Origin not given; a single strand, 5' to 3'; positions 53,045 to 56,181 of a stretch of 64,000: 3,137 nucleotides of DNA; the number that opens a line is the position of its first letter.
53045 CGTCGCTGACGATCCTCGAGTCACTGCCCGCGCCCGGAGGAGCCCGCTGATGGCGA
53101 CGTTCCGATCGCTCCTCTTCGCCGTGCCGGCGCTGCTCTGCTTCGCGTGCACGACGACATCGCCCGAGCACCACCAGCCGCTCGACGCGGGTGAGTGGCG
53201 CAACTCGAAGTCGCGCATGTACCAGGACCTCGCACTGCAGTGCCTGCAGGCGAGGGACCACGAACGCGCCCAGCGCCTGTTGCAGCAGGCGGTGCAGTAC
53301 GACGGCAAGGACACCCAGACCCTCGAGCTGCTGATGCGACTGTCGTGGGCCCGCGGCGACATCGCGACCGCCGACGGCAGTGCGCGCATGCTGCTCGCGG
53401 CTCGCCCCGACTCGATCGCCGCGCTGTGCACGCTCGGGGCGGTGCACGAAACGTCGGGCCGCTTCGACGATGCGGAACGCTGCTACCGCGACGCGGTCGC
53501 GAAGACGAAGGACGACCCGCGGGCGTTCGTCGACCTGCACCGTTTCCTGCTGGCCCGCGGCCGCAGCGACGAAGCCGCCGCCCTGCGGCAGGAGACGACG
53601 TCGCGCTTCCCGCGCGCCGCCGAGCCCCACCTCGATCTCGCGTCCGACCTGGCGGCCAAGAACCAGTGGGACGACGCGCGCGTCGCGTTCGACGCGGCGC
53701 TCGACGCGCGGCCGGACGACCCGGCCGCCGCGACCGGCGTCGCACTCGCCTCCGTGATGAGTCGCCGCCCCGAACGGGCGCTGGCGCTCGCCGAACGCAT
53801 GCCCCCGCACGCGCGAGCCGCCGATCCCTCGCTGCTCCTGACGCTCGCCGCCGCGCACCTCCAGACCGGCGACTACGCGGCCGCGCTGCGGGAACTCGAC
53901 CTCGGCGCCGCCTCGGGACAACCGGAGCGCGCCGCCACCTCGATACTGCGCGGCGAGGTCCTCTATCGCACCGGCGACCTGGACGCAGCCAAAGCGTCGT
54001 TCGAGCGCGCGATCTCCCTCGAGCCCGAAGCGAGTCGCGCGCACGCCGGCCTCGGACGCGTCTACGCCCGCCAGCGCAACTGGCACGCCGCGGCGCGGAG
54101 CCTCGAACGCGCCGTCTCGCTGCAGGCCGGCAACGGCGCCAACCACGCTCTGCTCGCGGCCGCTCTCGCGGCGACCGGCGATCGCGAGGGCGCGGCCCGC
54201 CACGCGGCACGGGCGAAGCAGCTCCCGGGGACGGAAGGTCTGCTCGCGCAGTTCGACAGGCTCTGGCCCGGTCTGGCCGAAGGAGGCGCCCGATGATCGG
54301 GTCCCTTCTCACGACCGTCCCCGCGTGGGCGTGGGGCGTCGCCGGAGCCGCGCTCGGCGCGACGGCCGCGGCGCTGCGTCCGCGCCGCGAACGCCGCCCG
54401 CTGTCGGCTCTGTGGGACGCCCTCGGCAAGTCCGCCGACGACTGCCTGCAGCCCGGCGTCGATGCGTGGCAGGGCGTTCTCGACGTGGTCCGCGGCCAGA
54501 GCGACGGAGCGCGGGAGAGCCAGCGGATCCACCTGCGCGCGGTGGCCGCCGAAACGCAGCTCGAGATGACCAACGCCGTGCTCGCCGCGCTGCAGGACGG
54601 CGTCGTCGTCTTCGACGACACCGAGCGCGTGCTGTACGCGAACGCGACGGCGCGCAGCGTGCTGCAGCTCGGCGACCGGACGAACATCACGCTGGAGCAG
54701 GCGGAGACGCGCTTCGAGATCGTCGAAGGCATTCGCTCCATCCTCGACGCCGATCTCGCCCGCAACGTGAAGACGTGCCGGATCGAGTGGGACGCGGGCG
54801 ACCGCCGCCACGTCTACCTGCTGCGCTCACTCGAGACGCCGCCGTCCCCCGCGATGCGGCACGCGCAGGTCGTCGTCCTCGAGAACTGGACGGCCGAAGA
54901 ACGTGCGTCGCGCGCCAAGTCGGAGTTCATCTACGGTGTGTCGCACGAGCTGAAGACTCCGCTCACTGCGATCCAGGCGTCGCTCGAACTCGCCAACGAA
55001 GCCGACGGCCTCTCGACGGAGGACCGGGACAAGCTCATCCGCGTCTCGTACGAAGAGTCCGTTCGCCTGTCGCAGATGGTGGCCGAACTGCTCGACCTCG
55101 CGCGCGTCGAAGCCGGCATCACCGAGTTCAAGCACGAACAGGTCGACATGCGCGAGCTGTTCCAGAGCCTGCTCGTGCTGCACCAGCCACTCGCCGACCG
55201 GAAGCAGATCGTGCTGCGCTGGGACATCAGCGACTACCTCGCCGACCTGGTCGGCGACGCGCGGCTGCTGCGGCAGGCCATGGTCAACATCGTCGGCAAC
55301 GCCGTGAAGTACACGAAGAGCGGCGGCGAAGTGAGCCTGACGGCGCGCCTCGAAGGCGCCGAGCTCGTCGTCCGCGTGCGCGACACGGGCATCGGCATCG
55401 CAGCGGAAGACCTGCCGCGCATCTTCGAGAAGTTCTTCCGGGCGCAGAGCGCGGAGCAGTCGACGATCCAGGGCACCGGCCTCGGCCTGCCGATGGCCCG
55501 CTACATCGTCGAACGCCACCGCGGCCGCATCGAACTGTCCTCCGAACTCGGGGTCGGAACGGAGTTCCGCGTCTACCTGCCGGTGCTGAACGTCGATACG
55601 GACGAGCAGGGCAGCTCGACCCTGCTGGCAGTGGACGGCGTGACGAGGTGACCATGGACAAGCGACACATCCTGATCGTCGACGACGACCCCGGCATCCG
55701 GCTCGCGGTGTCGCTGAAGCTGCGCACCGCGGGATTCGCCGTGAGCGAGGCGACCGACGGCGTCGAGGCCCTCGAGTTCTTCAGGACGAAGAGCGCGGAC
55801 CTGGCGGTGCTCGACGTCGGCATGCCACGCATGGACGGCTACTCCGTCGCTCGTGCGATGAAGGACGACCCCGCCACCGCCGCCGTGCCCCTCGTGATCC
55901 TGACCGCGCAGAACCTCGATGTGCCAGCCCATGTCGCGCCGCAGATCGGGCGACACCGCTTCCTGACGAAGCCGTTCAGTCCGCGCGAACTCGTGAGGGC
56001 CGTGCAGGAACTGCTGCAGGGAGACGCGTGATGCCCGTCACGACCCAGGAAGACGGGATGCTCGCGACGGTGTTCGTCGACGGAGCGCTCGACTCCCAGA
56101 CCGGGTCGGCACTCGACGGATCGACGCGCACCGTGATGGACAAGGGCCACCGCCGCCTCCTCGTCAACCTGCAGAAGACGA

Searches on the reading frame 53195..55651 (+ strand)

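Call 66: search_protein_families(library=pfam, proteins=[window:53195-55651:+], max_evalue=0.001)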
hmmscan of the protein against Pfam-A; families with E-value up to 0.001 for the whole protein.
window:53195-55651:+ (818 aa): 3 families
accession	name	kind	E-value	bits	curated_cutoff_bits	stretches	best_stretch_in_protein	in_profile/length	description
PF02518.31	HATPase_c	-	2.2e-29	102.6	26.4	1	687-797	1-109/111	Histidine kinase-, DNA gyrase B-, and HSP90-like ATPase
PF00512.31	HisKA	-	7.8e-17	61.5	26.9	1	574-641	1-66/66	His Kinase A (phospho-acceptor) domain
PF13188.13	PAS_8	-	0.00052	20.3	21.8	0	460-503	4-50/65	PAS domain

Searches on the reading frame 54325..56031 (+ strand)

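Call 66: search_protein_families(library=pfam, proteins=[window:54325-56031:+], max_evalue=0.001)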
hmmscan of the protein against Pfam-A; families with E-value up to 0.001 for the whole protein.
window:54325-56031:+ (568 aa): 1 family
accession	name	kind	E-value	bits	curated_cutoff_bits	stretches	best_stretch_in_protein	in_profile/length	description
PF00072.30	Response_reg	-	7.2e-24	84.5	30.2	1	449-561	1-111/111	Response regulator receiver domain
